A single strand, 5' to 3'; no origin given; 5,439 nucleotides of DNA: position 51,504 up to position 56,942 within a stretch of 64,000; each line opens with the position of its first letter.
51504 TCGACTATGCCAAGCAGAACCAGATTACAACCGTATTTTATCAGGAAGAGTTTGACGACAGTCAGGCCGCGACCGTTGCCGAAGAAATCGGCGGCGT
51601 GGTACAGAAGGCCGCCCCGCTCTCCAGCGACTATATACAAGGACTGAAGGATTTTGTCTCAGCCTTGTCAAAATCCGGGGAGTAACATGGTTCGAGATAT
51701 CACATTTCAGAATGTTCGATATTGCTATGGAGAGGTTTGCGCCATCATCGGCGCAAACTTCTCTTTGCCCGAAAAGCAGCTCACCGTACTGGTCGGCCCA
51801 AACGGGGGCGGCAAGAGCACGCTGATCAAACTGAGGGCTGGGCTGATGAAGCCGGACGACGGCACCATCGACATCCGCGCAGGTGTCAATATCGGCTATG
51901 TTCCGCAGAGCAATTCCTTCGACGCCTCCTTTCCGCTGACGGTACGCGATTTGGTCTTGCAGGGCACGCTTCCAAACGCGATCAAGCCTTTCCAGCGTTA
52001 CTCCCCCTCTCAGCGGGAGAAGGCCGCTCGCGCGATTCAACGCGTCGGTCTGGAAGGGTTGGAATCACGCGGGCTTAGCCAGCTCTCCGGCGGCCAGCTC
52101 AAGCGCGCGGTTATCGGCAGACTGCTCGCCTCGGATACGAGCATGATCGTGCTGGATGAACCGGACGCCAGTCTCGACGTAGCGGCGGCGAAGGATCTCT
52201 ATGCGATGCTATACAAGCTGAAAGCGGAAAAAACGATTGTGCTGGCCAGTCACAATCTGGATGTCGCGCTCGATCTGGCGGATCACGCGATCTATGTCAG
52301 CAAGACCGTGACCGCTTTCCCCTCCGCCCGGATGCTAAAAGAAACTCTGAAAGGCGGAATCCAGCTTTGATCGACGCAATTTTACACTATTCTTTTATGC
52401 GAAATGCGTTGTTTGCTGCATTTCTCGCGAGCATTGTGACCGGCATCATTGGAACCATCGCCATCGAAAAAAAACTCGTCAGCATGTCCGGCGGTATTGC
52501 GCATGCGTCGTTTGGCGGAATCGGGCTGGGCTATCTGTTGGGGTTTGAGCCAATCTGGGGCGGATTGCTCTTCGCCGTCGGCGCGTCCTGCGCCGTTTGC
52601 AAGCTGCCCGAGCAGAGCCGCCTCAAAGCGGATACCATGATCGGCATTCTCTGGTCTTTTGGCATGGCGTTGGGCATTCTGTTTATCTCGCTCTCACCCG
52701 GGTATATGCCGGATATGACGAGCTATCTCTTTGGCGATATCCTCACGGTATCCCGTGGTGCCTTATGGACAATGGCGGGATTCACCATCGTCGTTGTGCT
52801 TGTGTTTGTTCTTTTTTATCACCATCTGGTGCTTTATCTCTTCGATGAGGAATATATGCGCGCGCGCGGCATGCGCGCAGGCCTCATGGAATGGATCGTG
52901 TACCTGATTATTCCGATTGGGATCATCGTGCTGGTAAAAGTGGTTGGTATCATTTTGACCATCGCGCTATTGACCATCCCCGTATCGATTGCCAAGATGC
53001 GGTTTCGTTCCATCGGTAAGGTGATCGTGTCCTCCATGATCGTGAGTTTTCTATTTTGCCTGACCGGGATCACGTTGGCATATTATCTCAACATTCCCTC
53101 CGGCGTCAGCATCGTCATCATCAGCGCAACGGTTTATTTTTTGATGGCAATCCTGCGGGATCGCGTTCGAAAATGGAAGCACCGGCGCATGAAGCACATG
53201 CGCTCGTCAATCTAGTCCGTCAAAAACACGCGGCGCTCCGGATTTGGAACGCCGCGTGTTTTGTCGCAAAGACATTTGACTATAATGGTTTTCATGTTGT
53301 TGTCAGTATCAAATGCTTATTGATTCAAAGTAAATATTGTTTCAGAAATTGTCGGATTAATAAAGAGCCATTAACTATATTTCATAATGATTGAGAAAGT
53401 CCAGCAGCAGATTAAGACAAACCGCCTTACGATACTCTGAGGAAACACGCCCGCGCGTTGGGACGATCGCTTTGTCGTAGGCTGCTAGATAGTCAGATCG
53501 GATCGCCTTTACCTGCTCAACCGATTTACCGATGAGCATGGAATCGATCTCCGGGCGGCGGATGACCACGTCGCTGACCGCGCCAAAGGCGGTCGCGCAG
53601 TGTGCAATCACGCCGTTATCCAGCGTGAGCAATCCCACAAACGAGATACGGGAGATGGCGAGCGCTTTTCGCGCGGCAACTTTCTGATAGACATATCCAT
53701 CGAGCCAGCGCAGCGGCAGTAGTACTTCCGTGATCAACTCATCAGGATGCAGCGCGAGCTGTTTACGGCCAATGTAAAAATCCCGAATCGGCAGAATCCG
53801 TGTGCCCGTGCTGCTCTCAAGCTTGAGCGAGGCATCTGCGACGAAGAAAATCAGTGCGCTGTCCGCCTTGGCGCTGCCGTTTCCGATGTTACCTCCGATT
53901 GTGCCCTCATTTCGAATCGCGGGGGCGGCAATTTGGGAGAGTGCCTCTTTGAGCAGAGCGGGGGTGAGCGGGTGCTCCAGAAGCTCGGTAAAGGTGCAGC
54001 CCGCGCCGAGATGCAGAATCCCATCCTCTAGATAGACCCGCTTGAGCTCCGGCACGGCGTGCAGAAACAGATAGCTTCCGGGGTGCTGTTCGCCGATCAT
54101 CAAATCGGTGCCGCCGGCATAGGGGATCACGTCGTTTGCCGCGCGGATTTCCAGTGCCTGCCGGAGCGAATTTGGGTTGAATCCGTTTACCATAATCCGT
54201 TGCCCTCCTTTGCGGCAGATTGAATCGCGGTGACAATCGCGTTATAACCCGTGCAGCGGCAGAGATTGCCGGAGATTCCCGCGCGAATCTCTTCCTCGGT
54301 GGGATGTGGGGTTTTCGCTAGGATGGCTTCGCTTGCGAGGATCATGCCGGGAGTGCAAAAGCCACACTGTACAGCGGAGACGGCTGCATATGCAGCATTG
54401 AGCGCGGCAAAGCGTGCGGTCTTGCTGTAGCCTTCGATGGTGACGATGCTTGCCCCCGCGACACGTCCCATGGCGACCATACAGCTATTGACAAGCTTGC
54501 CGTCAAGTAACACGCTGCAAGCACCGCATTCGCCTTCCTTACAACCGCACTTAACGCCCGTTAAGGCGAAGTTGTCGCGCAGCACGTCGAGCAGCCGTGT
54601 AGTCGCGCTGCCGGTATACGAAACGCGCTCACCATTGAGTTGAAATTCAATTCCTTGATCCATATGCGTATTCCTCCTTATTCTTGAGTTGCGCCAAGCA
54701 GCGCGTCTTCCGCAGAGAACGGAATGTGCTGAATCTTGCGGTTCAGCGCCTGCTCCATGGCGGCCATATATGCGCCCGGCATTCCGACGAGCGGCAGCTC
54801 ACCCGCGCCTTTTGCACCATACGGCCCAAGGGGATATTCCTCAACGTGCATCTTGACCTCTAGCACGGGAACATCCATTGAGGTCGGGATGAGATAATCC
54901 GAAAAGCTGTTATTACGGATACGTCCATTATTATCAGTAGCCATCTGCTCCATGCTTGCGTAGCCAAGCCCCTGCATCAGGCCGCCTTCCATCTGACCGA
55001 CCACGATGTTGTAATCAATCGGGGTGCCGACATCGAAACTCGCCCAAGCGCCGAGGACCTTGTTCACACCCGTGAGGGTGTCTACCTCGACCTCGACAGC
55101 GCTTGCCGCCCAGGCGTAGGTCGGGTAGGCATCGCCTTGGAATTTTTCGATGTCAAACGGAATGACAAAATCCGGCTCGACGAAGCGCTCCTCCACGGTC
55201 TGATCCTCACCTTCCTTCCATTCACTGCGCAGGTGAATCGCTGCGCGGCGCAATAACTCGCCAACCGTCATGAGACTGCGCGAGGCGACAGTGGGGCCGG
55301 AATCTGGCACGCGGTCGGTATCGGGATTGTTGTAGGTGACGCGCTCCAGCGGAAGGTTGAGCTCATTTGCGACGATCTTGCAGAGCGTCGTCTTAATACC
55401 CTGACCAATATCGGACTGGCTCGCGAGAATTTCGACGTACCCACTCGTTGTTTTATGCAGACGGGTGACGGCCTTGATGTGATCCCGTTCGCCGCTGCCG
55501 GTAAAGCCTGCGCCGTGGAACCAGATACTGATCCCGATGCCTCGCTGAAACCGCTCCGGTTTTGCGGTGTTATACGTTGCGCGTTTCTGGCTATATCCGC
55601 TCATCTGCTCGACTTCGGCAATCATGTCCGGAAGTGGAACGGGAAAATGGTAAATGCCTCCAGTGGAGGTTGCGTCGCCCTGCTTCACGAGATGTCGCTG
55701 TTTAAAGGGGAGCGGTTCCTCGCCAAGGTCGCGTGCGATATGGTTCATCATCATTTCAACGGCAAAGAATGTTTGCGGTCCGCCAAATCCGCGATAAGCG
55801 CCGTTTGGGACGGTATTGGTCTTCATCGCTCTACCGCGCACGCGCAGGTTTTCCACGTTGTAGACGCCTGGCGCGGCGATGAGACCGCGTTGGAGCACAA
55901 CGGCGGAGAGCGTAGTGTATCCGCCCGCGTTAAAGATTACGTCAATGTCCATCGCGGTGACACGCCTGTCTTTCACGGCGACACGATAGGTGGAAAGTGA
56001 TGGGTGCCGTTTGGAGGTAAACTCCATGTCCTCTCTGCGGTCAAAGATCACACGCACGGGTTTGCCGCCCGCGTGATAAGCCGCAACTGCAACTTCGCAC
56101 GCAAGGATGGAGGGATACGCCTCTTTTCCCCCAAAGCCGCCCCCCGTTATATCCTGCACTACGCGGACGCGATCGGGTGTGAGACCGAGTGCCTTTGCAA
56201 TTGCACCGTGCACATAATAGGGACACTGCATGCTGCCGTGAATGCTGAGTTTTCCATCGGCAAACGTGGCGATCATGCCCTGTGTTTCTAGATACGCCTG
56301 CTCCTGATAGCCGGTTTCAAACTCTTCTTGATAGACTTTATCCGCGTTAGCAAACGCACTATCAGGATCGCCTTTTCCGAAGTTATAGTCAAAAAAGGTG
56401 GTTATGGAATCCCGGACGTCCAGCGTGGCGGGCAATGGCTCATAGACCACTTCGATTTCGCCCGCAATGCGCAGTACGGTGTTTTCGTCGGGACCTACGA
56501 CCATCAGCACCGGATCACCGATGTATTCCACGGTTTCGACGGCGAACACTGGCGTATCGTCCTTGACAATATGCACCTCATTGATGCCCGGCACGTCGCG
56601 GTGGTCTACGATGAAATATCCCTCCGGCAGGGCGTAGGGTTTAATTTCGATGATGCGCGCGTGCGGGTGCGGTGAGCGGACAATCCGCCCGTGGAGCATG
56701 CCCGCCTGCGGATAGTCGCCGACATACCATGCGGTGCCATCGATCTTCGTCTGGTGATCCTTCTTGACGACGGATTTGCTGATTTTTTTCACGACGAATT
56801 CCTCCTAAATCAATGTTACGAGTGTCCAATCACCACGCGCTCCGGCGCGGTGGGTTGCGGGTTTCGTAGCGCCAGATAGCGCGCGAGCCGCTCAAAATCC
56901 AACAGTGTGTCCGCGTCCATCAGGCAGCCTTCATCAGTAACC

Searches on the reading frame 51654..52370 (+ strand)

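Call 27: search_protein_families(library=pfam, proteins=[window:51654-52370:+], max_evalue=0.01)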
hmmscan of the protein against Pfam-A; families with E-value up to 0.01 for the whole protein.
window:51654-52370:+ (238 aa): 7 families
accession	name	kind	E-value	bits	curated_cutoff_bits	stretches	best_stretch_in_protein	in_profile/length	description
PF00005.33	ABC_tran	-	2.1e-23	83.9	25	1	34-171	4-136/137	ABC transporter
PF13304.12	AAA_21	-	5.6e-12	46.8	27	2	141-202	235-300/304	AAA domain, putative AbiEii toxin, Type IV TA system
PF02463.25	SMC_N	-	1.4e-07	31.6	40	1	143-204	136-201/220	RecF/RecN/SMC N terminal domain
PF13401.12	AAA_22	-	0.00031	21.5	27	1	41-187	5-108/130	AAA domain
PF13476.12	AAA_23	-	0.00082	20.5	27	1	36-58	17-36/201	AAA domain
PF13175.12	AAA_15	-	0.0024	18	32.1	0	40-59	22-41/374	AAA ATPase domain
PF13555.12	AAA_29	-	0.0025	18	27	1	37-58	18-39/61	P-loop containing region of AAA domain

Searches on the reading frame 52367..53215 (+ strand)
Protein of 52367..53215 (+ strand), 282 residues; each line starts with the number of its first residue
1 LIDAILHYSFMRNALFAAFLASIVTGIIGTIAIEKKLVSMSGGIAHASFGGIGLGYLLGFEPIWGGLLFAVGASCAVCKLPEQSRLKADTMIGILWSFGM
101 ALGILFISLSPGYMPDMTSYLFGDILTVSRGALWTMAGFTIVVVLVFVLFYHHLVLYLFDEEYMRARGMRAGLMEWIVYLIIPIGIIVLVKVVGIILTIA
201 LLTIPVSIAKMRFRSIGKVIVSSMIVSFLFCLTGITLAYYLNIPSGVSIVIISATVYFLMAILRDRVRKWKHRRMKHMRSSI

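Call 27: search_protein_families(library=pfam, proteins=[window:52367-53215:+], max_evalue=0.01)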
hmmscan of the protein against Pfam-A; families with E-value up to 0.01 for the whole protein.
window:52367-53215:+ (282 aa): 2 families
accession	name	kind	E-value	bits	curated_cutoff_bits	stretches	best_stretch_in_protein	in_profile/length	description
PF00950.22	ABC-3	-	3.1e-63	214.2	20.1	1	8-262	2-256/258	ABC 3 transport family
PF01032.23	FecCD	-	4e-07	29.8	26.5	1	60-262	100-308/311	FecCD transport family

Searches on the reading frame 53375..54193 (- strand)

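Call 27: search_protein_families(library=pfam, proteins=[window:53375-54193:-], max_evalue=0.01)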
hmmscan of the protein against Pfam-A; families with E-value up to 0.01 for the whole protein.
window:53375-54193:- (272 aa): 2 families
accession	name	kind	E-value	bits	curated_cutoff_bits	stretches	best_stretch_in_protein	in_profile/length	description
PF00941.27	FAD_binding_5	-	1.4e-33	116.5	27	1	5-161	6-169/170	FAD binding domain in molybdopterin dehydrogenase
PF03450.22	CO_deh_flav_C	-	1.4e-12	48.1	25.5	1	171-268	4-100/102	CO dehydrogenase flavoprotein C-terminal domain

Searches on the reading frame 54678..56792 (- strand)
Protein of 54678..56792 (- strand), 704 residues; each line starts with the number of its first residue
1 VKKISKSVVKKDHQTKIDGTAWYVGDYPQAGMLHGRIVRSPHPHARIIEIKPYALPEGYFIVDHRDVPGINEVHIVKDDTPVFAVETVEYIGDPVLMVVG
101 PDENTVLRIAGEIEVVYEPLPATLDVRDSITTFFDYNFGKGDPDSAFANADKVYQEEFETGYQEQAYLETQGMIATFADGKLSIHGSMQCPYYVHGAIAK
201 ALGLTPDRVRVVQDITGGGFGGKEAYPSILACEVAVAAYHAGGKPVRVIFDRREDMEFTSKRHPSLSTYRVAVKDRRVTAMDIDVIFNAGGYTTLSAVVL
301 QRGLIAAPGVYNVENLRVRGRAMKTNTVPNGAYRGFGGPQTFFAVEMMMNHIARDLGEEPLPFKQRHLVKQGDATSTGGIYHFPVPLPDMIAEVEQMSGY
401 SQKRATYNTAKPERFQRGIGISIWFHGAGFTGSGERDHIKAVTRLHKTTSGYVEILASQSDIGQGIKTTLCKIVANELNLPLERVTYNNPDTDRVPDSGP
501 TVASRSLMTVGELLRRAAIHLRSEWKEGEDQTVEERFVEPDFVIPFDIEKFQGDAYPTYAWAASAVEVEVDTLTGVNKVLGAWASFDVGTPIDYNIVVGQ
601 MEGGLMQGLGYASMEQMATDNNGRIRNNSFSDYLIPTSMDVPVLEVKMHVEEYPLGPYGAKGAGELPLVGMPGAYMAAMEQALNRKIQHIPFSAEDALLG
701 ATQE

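Call 92: search_protein_families(library=pfam, proteins=[window:54678-56792:-], max_evalue=0.01)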
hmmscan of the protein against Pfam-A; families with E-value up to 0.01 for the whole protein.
window:54678-56792:- (704 aa): 3 families
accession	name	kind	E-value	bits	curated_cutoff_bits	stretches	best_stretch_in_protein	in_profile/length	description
PF02738.23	MoCoBD_1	-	3.8e-74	249.3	27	1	137-366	12-242/244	Molybdopterin cofactor-binding domain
PF20256.3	MoCoBD_2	-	1.7e-60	205.4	27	2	545-642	186-283/283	Molybdopterin cofactor-binding domain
PF01315.27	Ald_Xan_dh_C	-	2.1e-16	60.6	31.3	1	19-121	2-110/110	Aldehyde oxidase and xanthine dehydrogenase, a/b hammerhead domain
